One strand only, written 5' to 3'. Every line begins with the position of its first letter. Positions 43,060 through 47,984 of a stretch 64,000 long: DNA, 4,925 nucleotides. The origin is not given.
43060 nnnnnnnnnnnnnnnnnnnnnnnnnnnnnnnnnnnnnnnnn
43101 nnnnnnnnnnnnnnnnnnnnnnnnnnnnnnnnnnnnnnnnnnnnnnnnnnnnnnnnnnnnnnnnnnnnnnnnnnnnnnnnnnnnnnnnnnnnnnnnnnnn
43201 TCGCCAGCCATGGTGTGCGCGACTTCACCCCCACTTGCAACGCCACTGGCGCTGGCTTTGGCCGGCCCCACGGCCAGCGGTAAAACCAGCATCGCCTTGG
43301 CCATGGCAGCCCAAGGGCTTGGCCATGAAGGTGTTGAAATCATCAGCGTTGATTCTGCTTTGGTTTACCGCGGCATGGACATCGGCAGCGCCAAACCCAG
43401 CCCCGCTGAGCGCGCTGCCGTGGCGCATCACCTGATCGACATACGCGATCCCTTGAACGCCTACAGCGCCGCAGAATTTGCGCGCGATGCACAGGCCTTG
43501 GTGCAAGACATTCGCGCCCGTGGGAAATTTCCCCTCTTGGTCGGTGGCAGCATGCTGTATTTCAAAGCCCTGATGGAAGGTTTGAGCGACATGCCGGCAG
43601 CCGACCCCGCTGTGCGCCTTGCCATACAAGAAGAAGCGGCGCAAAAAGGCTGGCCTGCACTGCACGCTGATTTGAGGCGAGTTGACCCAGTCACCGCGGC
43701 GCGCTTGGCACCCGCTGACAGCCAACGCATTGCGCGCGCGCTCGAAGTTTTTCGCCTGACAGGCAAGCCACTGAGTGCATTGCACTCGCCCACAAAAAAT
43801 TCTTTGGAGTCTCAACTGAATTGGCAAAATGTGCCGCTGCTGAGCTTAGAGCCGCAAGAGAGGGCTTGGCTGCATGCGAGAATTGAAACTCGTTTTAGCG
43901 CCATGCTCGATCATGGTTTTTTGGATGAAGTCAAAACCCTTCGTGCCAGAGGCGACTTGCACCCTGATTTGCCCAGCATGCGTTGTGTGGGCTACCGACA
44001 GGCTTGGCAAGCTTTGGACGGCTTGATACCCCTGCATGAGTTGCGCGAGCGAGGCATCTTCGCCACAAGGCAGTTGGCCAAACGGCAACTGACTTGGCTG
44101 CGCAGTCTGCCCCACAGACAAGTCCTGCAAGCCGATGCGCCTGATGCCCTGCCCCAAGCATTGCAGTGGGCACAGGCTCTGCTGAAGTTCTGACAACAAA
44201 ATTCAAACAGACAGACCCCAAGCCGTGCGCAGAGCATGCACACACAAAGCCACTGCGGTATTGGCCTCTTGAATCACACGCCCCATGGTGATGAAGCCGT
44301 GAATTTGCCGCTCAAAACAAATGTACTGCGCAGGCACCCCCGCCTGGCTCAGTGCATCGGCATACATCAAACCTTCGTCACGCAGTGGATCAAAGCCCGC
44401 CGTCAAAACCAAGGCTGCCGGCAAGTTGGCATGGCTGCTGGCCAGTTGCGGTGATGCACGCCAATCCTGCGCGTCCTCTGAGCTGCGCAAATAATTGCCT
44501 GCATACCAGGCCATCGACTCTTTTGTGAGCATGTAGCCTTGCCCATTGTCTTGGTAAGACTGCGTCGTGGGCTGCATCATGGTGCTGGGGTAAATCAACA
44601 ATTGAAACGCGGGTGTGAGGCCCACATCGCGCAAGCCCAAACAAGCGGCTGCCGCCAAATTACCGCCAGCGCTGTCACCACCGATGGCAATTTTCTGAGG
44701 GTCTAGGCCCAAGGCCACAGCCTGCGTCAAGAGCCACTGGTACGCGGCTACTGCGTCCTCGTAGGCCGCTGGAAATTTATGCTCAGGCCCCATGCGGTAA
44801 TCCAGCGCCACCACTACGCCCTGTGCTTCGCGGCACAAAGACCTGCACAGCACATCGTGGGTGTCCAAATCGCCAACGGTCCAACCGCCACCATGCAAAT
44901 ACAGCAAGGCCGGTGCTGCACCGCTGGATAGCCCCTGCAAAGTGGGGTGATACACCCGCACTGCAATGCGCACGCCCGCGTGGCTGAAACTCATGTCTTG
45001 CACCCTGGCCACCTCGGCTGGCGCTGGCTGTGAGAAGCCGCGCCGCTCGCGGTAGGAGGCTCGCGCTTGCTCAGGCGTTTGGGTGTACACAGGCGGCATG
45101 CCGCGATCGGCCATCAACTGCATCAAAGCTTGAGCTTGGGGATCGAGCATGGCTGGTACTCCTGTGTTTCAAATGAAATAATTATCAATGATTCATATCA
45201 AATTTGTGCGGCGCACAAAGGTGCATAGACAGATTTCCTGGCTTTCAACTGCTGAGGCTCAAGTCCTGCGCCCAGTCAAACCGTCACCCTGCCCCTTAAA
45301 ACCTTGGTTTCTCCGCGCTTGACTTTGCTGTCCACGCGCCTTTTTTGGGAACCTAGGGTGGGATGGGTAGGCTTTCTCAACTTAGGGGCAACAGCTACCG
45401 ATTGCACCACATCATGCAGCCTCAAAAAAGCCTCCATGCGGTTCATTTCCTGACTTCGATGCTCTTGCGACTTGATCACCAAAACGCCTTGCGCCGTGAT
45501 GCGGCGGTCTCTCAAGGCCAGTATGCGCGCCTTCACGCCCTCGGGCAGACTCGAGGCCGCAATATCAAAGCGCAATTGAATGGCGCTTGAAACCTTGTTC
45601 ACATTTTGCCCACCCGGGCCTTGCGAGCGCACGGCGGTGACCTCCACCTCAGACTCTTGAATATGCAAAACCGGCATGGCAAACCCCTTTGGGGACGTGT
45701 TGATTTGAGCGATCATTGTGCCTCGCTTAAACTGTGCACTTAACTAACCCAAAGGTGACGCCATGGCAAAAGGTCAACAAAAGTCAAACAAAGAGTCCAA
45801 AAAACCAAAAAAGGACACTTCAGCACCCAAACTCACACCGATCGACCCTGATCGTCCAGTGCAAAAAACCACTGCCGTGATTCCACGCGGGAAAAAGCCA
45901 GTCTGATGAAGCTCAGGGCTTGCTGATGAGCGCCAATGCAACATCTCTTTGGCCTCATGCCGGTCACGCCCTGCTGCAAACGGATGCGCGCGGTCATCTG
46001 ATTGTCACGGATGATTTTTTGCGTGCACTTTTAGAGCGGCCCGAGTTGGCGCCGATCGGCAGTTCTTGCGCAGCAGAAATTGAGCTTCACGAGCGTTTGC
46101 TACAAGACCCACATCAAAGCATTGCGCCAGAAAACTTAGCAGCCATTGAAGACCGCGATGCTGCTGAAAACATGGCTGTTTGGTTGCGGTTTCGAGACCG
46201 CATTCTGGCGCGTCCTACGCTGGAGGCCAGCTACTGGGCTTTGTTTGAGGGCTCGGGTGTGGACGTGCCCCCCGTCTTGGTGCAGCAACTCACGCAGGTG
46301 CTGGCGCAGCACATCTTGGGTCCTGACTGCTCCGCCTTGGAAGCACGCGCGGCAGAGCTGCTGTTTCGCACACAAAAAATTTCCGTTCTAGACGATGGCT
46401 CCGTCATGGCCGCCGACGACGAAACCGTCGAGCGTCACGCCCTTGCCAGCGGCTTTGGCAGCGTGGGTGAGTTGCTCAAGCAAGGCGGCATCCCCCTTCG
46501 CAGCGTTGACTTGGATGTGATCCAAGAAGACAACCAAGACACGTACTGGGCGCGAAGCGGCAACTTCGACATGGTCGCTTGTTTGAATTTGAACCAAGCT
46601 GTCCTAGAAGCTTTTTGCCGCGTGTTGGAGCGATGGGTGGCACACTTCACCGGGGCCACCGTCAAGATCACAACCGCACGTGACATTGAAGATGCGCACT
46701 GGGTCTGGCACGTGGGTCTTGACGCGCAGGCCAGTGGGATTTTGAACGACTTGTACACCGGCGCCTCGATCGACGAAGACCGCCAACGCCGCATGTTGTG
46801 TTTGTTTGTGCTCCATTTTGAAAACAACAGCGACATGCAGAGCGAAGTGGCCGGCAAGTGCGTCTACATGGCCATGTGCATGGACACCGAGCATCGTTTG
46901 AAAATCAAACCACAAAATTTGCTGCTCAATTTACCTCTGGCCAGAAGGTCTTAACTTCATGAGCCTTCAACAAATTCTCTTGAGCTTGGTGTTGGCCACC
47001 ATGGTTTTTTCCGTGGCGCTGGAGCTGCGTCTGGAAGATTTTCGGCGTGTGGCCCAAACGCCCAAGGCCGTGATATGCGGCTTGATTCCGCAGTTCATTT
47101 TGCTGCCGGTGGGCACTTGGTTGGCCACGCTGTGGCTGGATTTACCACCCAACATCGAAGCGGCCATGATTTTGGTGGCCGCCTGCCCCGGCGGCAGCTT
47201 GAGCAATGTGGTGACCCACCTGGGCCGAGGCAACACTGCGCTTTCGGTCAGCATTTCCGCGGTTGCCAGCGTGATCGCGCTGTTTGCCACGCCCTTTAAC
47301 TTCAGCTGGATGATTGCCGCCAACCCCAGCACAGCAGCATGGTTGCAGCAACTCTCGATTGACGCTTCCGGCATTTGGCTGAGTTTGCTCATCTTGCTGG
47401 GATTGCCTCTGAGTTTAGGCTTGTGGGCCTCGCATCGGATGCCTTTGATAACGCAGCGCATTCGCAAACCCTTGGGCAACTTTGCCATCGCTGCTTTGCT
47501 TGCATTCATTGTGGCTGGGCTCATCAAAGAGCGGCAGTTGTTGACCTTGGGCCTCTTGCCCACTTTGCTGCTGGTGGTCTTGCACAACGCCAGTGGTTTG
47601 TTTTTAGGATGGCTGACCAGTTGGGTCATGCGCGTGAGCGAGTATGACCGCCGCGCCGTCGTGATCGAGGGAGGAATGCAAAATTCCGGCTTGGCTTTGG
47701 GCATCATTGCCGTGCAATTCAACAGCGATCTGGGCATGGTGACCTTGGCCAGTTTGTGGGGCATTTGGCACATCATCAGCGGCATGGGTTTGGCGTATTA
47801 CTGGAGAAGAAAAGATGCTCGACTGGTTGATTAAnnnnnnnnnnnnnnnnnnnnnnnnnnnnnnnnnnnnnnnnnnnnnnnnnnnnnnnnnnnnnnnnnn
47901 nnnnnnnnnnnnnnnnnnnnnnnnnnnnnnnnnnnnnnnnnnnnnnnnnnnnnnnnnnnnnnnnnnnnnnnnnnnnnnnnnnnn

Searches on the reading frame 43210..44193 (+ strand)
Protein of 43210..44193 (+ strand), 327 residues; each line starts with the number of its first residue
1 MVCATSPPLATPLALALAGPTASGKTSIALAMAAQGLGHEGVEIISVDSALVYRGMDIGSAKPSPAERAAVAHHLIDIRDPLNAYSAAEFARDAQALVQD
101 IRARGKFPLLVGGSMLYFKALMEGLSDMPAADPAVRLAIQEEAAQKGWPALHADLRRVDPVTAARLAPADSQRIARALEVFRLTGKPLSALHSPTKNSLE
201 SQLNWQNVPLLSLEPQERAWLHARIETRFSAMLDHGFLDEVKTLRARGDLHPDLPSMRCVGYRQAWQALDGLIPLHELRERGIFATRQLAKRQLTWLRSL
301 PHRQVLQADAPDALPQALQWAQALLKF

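Call 50: search_protein_families(library=pfam, max_evalue=0.000001, proteins=[window:43210-44193:+])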
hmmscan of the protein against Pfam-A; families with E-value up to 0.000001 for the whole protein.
window:43210-44193:+ (327 aa): 1 family
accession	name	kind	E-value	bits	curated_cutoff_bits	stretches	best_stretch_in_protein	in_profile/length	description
PF01715.23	IPPT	-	2.1e-85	286.7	23.6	1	52-299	2-242/243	IPP transferase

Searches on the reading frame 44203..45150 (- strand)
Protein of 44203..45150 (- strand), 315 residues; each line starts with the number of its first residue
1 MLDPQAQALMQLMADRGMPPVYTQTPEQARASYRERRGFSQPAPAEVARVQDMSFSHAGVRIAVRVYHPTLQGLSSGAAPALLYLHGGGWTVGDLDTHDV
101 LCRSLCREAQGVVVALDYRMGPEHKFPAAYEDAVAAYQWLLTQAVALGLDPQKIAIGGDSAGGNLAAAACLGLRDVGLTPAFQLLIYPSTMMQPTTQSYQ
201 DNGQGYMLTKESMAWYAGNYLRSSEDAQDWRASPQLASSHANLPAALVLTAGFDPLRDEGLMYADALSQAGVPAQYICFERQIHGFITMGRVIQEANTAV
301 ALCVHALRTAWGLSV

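Call 50: search_protein_families(library=pfam, max_evalue=0.000001, proteins=[window:44203-45150:-])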
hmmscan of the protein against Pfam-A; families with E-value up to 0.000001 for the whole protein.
window:44203-45150:- (315 aa): 4 families
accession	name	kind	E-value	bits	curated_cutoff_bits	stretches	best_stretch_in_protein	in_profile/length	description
PF07859.19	Abhydrolase_3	-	2.6e-72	243.4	25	1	82-287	1-209/210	alpha/beta hydrolase fold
PF20434.5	BD-FAE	-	1.2e-18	67.9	26.8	1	76-171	10-108/215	BD-FAE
PF00135.34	COesterase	-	8.3e-10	38.6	27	1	65-172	89-203/515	Carboxylesterase family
PF00326.27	Peptidase_S9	-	4.1e-08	33.4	22.6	1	129-301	44-204/213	Prolyl oligopeptidase family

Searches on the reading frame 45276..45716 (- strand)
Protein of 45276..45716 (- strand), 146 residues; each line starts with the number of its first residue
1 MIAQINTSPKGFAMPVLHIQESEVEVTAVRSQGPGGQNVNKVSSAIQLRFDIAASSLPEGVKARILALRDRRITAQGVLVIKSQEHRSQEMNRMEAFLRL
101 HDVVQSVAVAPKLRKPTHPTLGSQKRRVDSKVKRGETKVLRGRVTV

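Call 50: search_protein_families(library=pfam, max_evalue=0.000001, proteins=[window:45276-45716:-])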
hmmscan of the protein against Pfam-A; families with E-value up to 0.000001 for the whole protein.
window:45276-45716:- (146 aa): 1 family
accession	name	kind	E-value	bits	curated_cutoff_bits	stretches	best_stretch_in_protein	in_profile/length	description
PF00472.26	RF-1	-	7.1e-21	74.8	35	1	17-138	5-113/116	RF-1 domain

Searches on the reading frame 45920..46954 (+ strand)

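Call 50: search_protein_families(library=pfam, max_evalue=0.000001, proteins=[window:45920-46954:+])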
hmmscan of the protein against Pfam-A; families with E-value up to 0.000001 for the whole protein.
window:45920-46954:+ (344 aa): 1 family
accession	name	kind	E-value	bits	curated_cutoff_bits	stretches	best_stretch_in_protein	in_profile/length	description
PF19879.4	DUF6352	-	2.2e-69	234.6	25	1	10-300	4-286/290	Family of unknown function (DUF6352)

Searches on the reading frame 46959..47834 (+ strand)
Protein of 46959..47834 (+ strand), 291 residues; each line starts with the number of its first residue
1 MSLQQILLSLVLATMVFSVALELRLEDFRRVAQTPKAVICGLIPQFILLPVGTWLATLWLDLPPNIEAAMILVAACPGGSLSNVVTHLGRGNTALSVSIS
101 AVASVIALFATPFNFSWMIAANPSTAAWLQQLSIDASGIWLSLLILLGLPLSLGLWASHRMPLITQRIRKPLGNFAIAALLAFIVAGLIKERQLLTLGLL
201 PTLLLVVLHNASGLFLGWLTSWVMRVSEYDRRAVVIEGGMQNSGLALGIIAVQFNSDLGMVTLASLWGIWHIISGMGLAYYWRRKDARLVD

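Call 50: search_protein_families(library=pfam, max_evalue=0.000001, proteins=[window:46959-47834:+])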
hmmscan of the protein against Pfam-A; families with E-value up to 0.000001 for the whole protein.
window:46959-47834:+ (291 aa): 2 families
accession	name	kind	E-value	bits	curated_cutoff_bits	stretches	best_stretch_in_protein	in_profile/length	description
PF01758.21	SBF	-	8.4e-32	110.8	24.3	1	10-195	2-188/191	Sodium Bile acid symporter family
PF13593.11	SBF_like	-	8.7e-13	48.7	25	1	20-273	45-299/313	SBF-like CPA transporter family (DUF4137)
